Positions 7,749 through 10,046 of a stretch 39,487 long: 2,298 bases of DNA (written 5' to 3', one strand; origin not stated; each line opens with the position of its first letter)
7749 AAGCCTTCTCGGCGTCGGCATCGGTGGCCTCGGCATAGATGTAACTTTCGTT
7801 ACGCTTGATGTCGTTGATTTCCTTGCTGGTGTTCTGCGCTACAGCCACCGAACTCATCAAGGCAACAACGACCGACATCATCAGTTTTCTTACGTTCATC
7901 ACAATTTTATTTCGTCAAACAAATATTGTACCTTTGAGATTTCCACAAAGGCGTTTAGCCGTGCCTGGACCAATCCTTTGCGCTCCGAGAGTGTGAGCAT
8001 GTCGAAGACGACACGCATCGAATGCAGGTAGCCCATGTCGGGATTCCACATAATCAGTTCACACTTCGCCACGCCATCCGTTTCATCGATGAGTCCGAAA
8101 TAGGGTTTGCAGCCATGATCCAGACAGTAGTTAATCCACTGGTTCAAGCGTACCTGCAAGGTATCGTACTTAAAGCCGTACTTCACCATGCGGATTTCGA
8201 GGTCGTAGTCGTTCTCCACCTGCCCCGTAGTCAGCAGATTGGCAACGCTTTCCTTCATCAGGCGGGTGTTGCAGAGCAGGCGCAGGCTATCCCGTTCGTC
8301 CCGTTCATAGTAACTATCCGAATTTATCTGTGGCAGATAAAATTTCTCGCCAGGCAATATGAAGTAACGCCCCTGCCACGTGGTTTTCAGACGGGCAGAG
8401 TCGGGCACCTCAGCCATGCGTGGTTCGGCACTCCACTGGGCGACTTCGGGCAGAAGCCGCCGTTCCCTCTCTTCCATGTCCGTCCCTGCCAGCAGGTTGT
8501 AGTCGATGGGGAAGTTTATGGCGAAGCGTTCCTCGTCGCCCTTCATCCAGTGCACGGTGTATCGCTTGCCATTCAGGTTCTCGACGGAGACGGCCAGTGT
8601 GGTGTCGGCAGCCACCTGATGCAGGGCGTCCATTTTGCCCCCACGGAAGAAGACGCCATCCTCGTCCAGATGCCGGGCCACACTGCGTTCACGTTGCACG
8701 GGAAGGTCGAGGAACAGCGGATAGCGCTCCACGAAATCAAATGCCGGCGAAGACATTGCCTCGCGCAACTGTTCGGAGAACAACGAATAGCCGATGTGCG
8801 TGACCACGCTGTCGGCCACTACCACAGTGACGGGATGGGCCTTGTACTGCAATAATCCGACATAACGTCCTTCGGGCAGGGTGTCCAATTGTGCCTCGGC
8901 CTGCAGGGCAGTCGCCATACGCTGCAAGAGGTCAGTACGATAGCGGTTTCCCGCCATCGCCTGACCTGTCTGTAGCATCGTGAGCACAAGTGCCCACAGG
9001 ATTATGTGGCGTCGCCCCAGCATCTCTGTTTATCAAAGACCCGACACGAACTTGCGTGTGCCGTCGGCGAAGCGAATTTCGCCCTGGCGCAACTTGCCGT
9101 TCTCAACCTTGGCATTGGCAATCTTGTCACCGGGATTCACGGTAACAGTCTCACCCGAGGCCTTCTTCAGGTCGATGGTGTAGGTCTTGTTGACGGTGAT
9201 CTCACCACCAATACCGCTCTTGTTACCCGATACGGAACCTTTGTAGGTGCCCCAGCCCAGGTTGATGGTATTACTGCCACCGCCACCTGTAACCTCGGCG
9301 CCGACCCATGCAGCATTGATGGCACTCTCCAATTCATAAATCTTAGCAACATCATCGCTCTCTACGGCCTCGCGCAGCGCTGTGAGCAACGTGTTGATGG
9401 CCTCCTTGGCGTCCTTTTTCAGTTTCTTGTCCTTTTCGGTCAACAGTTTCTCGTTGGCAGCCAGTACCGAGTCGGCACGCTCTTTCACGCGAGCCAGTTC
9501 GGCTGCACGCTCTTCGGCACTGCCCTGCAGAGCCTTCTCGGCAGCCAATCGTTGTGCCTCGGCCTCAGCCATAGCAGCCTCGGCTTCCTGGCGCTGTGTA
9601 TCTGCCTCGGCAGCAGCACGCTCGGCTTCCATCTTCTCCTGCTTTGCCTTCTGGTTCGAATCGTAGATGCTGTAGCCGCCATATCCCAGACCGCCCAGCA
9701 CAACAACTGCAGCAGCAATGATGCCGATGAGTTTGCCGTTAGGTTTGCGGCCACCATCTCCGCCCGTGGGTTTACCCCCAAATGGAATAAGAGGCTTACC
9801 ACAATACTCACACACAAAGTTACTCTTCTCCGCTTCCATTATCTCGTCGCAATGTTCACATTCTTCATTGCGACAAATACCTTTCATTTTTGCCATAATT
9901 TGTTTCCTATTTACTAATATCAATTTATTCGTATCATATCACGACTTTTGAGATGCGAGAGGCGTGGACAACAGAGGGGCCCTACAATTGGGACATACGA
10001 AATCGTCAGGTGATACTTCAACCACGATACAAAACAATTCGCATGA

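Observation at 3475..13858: Nine-gene operon built around a giant tubulin/FtsZ-superfamily GTPase with a predicted trans-envelope partner set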

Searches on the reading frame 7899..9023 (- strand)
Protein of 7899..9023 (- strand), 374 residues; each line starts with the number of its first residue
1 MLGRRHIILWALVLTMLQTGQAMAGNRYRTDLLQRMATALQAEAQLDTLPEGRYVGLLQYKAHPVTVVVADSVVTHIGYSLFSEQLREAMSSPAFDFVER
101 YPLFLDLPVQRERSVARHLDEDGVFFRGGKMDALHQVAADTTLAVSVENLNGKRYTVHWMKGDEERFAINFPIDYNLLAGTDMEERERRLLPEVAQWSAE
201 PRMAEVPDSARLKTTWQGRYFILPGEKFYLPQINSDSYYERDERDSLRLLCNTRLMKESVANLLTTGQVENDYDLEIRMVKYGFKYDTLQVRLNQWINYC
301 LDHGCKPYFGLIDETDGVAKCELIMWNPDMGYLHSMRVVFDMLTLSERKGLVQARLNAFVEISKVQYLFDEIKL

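Call 5: search_protein_families(library=pfam, proteins=[window:7899-9023:-], max_evalue=0.1)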
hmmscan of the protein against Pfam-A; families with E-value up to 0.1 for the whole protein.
window:7899-9023:- (374 aa): 0 families

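Call 6: search_protein_families(library=padloc, proteins=[window:7899-9023:-], max_evalue=0.1)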
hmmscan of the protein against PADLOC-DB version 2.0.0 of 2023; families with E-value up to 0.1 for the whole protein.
window:7899-9023:- (374 aa): 0 families

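Call 8: search_protein_families(library=ncbifam, proteins=[window:7899-9023:-], max_evalue=0.01)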
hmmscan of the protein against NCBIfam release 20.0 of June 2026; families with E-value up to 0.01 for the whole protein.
window:7899-9023:- (374 aa): 0 families

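Call 58: search_solved_structures(query=A3, max_evalue=1)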
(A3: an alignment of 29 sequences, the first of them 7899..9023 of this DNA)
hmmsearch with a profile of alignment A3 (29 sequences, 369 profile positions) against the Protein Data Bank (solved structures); distinct sequences matched with E-value up to 1: 4.
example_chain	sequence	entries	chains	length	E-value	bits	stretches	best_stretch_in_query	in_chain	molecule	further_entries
4lzl_A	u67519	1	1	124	0.03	16.4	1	137-206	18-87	Response regulator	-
5u8k_A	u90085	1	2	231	0.11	14.6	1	137-206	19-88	Response regulator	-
5u8m_A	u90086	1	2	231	0.11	14.6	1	137-206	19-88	Response regulator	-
5vfa_A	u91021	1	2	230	0.11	14.6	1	137-206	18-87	Response regulator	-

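Call 62: search_protein_families(library=pfam, alignment_id=A3, max_evalue=0.1)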
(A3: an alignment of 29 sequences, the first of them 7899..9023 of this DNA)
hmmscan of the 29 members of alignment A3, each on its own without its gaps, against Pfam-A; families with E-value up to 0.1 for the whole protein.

A. member 1, window:7899-9023:- (374 aa): 0 families

B. families by the number of members that match (of 29 scanned): 7 families
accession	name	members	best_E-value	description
PF01099.22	Uteroglobin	1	0.0082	Uteroglobin family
PF05153.21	MIOX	1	0.016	Myo-inositol oxygenase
PF18490.6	tRNA_bind_4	1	0.029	tRNA-binding domain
PF22355.1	tRNA_int_end_N3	1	0.038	tRNA-splicing endonuclease subunit NEQ261 N-terminal domain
PF14564.11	Membrane_bind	1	0.061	Membrane binding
PF16080.10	Phage_holin_2_3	1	0.073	Bacteriophage holin family HP1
PF09262.17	PEX-1N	1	0.074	Peroxisome biogenesis factor 1, N-terminal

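Call 70: find_homologous_proteins(query=A3, max_evalue=0.00001)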
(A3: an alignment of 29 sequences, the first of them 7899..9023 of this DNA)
Query A3 (29 sequences) (374 aa, profile of the alignment): 68 proteins with E <= 0.00001 among 8000 candidates.
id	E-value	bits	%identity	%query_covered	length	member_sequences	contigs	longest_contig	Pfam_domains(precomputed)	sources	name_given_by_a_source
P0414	5.9e-120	419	100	96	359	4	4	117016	-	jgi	-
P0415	4.0e-113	396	77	94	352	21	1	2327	-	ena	-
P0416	1.3e-111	391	79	96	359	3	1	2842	-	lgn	-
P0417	2.0e-110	387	51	97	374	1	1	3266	-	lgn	-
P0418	2.3e-110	387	50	97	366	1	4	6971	-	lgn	-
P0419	1.1e-109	385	51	99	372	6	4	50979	-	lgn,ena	-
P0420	4.0e-109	383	40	98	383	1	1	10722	-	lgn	-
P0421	5.2e-109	383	51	98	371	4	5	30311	-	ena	-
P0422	1.1e-108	382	40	99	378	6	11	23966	-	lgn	-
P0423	1.4e-108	381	48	94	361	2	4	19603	-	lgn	-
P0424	1.5e-108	381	41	99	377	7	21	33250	-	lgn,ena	-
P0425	4.1e-108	380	41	99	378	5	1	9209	-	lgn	-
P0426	8.9e-108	379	51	94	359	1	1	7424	-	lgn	-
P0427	1.7e-107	378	41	99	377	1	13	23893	-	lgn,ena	-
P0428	2.4e-107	377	41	99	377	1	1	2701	-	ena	-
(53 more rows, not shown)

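Call 77: predict_structure(alignment_id=A6)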
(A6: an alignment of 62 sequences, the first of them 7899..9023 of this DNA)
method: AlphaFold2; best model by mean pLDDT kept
length: 374 residues; sequences in the alignment: 62
mean_pLDDT: 90.7   pTM: 0.85
mean pLDDT of the five models: 90.7, 90.5, 90.4, 89.5, 89.2
residues with pLDDT >= 90: 293; 70-90: 55; 50-70: 20; < 50: 6
segments of 3 or more residues with pLDDT < 50: 20-22
pLDDT, mean of each block of 10 residues (from residue 1): 65 61 76 96 95 95 96 96 92 96 91 87 94 93 94 94 96 96 92 93 91 87 93 95 91 94 96 96 87 97 97 95 97 96 94 95 72 48
secondary structure, 60 per line:
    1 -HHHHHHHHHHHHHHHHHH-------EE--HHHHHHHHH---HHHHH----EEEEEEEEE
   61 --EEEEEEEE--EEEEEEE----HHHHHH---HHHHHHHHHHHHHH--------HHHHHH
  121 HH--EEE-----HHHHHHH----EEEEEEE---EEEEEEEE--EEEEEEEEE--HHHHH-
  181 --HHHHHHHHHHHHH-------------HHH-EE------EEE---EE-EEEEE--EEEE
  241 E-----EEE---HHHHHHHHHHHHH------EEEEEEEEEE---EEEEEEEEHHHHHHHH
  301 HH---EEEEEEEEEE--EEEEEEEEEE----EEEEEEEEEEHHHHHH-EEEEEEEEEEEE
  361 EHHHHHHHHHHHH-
elements in order: H2-19 H31-39 H43-47 E52-60 E63-70 E73-79 H84-89 H93-106 H115-122 E125-127 H133-139 E144-150 E154-161 E164-172 H175-179 H183-195 E221-223 E230-234 E237-241 E247-249 H253-265 E272-281 E285-292 H293-302 E306-315 E318-327 E332-341 H342-347 E349-361 H362-373

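Call 79: fold_search(model_id=the predicted structure, library=pdb)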
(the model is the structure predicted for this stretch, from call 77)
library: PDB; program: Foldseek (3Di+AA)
matches with E <= 10: 578; with E <= 0.001: 0
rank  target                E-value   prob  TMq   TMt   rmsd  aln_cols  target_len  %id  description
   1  3fka_B                2.8e-02  0.84  0.16  0.38   4.6        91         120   12  CRYSTAL STRUCTURE OF A NTF-2 LIKE PROTEIN OF UNKNOWN FUNCTION (SPO1084) FROM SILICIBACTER POMEROYI DSS-3 AT 1.69 A RES (released 2009-02-24)
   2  6w40_B                4.1e-02  0.77  0.19  0.45   5.2       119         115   13  An enumerative algorithm for de novo design of proteins with diverse pocket structures (released 2020-04-08)
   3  4r9z_A                4.3e-02  0.10  0.10  0.13  20.7       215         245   11  Mycobacterium avium subs paratuberculosis tesB protein MAP1729c (released 2014-10-08)
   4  4r4u_B                5.2e-02  0.09  0.11  0.14  22.2       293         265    8  Crystal structure of acyl-CoA thioesterase tesB from Yersinia pestis in complex with coenzyme A (released 2015-04-15)
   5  3fka_A                5.5e-02  0.85  0.16  0.41   4.5        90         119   11  CRYSTAL STRUCTURE OF A NTF-2 LIKE PROTEIN OF UNKNOWN FUNCTION (SPO1084) FROM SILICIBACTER POMEROYI DSS-3 AT 1.69 A RES (released 2009-02-24)
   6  6w3w                  5.8e-02  0.80  0.15  0.41   5.0        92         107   12  An enumerative algorithm for de novo design of proteins with diverse pocket structures (released 2020-04-08)
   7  3rqb_A                6.5e-02  0.16  0.13  0.17  20.2       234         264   11  Crystal Structure of Conserved Protein of Unknown Function with Hot dog Fold from Alicyclobacillus acidocaldarius (released 2011-05-18)
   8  4r9z_B                6.5e-02  0.10  0.10  0.13  21.0       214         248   12  Mycobacterium avium subs paratuberculosis tesB protein MAP1729c (released 2014-10-08)
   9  5tph_A                7.7e-02  0.87  0.20  0.50   6.9       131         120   10  Crystal structure of a de novo designed protein homodimer with curved beta-sheet (released 2017-01-25)
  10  9qzd_A                7.7e-02  0.63  0.15  0.36   7.2       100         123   10  de novo NTF2-like protein (released 2025-10-22)
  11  6ucn_B                8.1e-02  0.51  0.17  0.39   5.9       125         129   15  Multi-conformer model of Ketosteroid Isomerase from Pseudomonas Putida (pKSI) bound to Equilenin at 250 K (released 2020-09-23)
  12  4r4u_D                8.1e-02  0.09  0.11  0.14  20.5       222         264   11  Crystal structure of acyl-CoA thioesterase tesB from Yersinia pestis in complex with coenzyme A (released 2015-04-15)
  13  4r4u_A                8.6e-02  0.10  0.11  0.14  20.7       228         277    8  Crystal structure of acyl-CoA thioesterase tesB from Yersinia pestis in complex with coenzyme A (released 2015-04-15)
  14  5bvb_D                9.1e-02  0.47  0.16  0.37   6.8       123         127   15  Engineered Digoxigenin binder DIG5.1a (released 2015-10-28)
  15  3bbj_B                9.1e-02  0.12  0.13  0.16  21.2       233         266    9  CRYSTAL STRUCTURE OF A PUTATIVE THIOESTERASE II (TFU_2367) FROM THERMOBIFIDA FUSCA YX AT 2.45 A RESOLUTION (released 2007-11-20)
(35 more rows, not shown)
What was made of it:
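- Checked: Gene 4 has at least one NTF2-like module (calls 77, 79).
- The NTF2-like assignment is weak for gene 4, at Foldseek E=0.03-0.1 (call 79).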

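Call 84: fold_search(model_id=the predicted structure, library=viral)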
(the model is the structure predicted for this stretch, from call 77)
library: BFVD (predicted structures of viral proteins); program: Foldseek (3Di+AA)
matches with E <= 10: 727; with E <= 0.001: 0
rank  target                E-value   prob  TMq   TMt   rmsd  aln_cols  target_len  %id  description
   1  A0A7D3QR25            1.6e-03  0.38  0.17  0.13  21.5       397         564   10  (no name in the UniProt tables at hand)
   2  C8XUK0                5.2e-03  0.14  0.12  0.08  26.0       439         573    9  Hypothetical phage protein [Shigella phage Ag3]
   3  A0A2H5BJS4            5.8e-03  0.15  0.12  0.10  21.5       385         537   10  dihydrofolate reductase [Erwinia phage vB_EamM_MadMel]
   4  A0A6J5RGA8            8.2e-03  0.47  0.14  0.22  19.8       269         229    7  Uncharacterized protein [uncultured Caudovirales phage]
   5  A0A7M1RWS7            1.1e-02  0.08  0.11  0.07  40.4       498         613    9  Uncharacterized protein [uncultured phage cr3_1]
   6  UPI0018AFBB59         1.4e-02  0.09  0.11  0.09  19.8       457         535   10  (no name look-up for this kind of identifier)
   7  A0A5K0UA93            2.9e-02  0.10  0.15  0.09  24.6       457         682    8  Uncharacterized protein [Yasminevirus sp. GU-2018]
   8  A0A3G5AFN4            3.4e-02  0.77  0.16  0.31   5.6       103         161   10  Putative ORFan [Satyrvirus sp.]
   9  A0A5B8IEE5            3.4e-02  0.75  0.17  0.24   8.2       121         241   11  NTF2 domain-containing protein [Mimiviridae sp. ChoanoV1]
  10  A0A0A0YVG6            3.4e-02  0.09  0.14  0.06  28.4       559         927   10  Uncharacterized protein [Erwinia phage phiEa2809]
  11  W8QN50                3.6e-02  0.15  0.11  0.19  18.7       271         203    7  Proliferating cell nuclear antigen [Chloriridovirus anopheles1]
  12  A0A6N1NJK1            3.8e-02  0.23  0.11  0.17  20.8       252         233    8  Putative ORFan [Tupanvirus deep ocean]
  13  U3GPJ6                5.4e-02  0.13  0.13  0.14  17.2       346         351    7  DNA polymerase processivity factor [Suid betaherpesvirus 2]
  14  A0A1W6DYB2            5.7e-02  0.04  0.09  0.05  28.9       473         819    9  Uncharacterized protein [Aeromonas phage phiA8-29]
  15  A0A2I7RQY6            6.0e-02  0.10  0.12  0.08  22.8       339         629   10  (no name in the UniProt tables at hand)
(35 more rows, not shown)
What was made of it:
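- Tried and rejected: Foldseek of the gene 4 model against viral structures found nothing (call 84).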

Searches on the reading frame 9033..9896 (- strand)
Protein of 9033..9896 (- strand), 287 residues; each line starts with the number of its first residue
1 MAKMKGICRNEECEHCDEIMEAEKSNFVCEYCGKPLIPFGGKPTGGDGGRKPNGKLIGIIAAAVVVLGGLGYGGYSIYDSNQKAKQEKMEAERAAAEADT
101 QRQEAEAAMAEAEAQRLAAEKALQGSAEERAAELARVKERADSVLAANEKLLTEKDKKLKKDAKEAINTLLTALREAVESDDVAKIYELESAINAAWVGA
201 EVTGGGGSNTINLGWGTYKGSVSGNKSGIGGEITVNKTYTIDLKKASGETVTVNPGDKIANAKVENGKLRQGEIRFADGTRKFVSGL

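Call 5: search_protein_families(library=pfam, proteins=[window:9033-9896:-], max_evalue=0.1)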
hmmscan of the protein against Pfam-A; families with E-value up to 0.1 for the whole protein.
window:9033-9896:- (287 aa): 5 families
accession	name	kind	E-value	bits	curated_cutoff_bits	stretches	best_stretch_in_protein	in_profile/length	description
PF14880.11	COX14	-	0.019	15.2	25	1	58-94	20-56/59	Cytochrome oxidase c assembly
PF22289.1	DmmA-like_C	-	0.028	14.8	27.4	1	13-36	4-28/44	Dimethylamine monooxygenase subunit DmmA-like, C-terminal domain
PF03867.19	FTZ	-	0.056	13.5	25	1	80-166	73-150/269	Fushi tarazu (FTZ), N-terminal region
PF00012.26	HSP70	-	0.061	12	20.6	1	99-193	492-586/599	Hsp70 protein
PF23455.1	DUF7129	-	0.075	13.2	30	0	12-35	13-36/45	Domain of unknown function (DUF7129)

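Call 6: search_protein_families(library=padloc, proteins=[window:9033-9896:-], max_evalue=0.1)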
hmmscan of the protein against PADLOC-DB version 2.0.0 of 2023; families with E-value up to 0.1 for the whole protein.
window:9033-9896:- (287 aa): 5 families
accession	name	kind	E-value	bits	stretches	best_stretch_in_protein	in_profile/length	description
PDLC03864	LmuB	-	2.2e-05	21.2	1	82-178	421-525/657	-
PDLC03812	RTasRmuC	-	5.9e-05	19.8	1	82-179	46-143/439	DRT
PDLC00553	JetC2|JetC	-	0.006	12.5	1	82-179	465-565/1361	DUF3584 domain; MukB-like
PDLC03859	LmuB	-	0.022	12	1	26-176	331-456/611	-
PDLC03841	LeoBC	-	0.073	10.2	0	57-164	480-581/601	-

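Call 8: search_protein_families(library=ncbifam, proteins=[window:9033-9896:-], max_evalue=0.01)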
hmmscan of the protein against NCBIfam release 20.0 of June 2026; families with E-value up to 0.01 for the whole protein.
window:9033-9896:- (287 aa): 5 families
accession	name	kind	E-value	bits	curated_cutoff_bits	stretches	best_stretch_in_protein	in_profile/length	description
NF001413.0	PRK00290.1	equivalog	6.1e-05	21.5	648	1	100-196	490-586/625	molecular chaperone DnaK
NF007065.0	PRK09510.1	equivalog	0.00016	20.8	213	1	83-224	152-299/387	cell envelope integrity protein TolA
NF033761.1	gliding_GltJ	equivalog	0.00029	20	450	1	48-147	365-467/671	adventurous gliding motility protein GltJ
TIGR02350.1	prok_dnaK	equivalog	0.00047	18.6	822.55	1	98-194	487-584/596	molecular chaperone DnaK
NF004285.1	PRK05696.1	equivalog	0.0054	16.5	179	0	51-105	15-68/171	flagellar basal body-associated protein FliL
